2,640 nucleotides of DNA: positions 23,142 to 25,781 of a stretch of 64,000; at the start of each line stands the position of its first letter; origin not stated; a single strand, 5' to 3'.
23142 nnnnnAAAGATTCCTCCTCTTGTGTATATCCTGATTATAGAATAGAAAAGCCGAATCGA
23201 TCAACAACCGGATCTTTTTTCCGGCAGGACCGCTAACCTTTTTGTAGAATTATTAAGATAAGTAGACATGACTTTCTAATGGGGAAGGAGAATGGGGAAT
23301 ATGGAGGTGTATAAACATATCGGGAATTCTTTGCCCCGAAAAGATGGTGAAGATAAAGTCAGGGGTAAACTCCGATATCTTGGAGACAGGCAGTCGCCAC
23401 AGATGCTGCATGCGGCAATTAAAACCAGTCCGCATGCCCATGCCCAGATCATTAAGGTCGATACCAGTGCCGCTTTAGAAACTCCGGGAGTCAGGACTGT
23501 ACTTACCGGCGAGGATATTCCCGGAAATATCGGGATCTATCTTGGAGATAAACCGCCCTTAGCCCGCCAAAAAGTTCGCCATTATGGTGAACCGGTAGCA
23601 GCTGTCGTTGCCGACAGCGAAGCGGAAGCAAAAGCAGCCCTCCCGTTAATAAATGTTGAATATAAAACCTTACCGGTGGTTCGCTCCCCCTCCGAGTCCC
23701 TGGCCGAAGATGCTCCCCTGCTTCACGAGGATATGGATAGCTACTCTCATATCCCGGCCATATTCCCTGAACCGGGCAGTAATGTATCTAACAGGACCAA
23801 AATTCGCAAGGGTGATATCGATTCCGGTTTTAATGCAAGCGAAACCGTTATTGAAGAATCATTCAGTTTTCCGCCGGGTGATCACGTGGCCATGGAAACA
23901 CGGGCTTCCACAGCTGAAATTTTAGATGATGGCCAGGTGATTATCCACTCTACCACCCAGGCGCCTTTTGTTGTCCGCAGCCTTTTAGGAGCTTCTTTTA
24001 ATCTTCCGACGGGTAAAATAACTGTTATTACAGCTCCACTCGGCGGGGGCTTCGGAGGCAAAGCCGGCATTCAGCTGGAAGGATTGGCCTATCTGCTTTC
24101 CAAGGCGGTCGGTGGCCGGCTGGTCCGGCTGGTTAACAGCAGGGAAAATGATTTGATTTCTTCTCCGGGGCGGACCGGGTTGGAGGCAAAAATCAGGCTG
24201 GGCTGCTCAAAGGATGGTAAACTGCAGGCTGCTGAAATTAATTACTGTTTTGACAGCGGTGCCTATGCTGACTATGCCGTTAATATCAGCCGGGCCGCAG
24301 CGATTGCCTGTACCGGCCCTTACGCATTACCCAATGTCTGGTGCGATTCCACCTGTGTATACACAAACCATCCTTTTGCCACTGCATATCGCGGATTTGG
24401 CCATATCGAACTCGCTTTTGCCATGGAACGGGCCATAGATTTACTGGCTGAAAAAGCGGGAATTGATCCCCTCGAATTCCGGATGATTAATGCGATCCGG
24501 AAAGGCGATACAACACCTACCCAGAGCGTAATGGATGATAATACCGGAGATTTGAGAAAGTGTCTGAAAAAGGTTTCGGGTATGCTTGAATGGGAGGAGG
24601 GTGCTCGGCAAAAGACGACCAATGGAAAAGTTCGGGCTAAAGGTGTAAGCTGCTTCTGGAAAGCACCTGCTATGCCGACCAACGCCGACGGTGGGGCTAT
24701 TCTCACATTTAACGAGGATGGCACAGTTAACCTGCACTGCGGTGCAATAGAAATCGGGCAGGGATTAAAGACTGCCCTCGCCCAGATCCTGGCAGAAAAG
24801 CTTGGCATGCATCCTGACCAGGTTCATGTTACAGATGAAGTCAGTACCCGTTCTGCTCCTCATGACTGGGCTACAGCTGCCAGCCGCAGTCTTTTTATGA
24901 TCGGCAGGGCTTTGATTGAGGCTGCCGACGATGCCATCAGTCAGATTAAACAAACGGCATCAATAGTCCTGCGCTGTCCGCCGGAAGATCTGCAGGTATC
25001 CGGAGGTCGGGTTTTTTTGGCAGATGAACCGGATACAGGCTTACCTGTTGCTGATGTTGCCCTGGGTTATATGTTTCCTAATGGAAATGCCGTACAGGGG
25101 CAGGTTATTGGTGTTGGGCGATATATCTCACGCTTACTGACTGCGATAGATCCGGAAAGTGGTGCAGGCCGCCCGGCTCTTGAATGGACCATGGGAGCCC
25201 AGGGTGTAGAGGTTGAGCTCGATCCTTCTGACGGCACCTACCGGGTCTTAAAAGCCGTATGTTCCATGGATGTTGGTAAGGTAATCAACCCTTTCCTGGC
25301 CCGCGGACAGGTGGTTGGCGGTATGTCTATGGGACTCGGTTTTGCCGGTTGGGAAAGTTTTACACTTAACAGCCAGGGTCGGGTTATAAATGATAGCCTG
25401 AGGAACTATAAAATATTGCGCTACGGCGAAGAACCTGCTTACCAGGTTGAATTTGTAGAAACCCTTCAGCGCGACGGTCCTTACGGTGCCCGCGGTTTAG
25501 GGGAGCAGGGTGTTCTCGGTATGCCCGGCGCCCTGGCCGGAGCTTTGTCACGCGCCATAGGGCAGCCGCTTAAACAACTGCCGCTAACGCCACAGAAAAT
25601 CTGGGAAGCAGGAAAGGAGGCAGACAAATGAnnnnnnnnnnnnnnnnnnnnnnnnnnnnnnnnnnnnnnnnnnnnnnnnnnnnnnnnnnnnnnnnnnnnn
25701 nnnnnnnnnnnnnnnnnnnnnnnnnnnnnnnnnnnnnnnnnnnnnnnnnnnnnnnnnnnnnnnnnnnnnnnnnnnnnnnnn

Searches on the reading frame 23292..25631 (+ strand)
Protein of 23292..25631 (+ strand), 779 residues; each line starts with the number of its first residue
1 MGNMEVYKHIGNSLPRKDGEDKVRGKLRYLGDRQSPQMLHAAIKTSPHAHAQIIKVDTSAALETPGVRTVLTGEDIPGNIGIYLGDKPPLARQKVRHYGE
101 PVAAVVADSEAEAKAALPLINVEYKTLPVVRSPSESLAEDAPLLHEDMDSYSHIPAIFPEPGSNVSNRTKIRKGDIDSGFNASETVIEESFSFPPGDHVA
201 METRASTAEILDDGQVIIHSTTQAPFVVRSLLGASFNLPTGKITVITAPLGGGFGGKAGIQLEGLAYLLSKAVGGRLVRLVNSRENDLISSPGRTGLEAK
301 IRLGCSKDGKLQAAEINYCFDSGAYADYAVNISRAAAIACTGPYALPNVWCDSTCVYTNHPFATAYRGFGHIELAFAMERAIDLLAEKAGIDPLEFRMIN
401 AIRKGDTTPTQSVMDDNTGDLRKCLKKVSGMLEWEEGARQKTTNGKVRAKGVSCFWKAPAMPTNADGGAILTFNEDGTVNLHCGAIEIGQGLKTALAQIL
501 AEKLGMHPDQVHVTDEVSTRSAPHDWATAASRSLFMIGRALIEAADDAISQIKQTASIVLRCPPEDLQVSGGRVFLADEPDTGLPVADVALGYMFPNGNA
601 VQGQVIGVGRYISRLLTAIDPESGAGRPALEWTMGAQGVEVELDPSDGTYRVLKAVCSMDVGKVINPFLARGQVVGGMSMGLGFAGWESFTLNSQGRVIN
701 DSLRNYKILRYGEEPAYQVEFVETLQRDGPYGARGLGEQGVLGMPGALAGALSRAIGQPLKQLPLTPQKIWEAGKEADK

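Call 53: search_protein_families(library=pfam, proteins=[window:23292-25631:+], max_evalue=0.00001)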
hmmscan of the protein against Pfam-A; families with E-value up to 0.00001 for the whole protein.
window:23292-25631:+ (779 aa): 3 families
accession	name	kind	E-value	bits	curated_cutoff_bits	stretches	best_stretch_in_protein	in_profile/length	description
PF02738.23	MoCoBD_1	-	1.1e-72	244.5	27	1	162-401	6-244/244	Molybdopterin cofactor-binding domain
PF20256.3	MoCoBD_2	-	1.8e-69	234.8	27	1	432-713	6-281/283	Molybdopterin cofactor-binding domain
PF01315.27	Ald_Xan_dh_C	-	3.7e-28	98.5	31.3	1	25-128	2-110/110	Aldehyde oxidase and xanthine dehydrogenase, a/b hammerhead domain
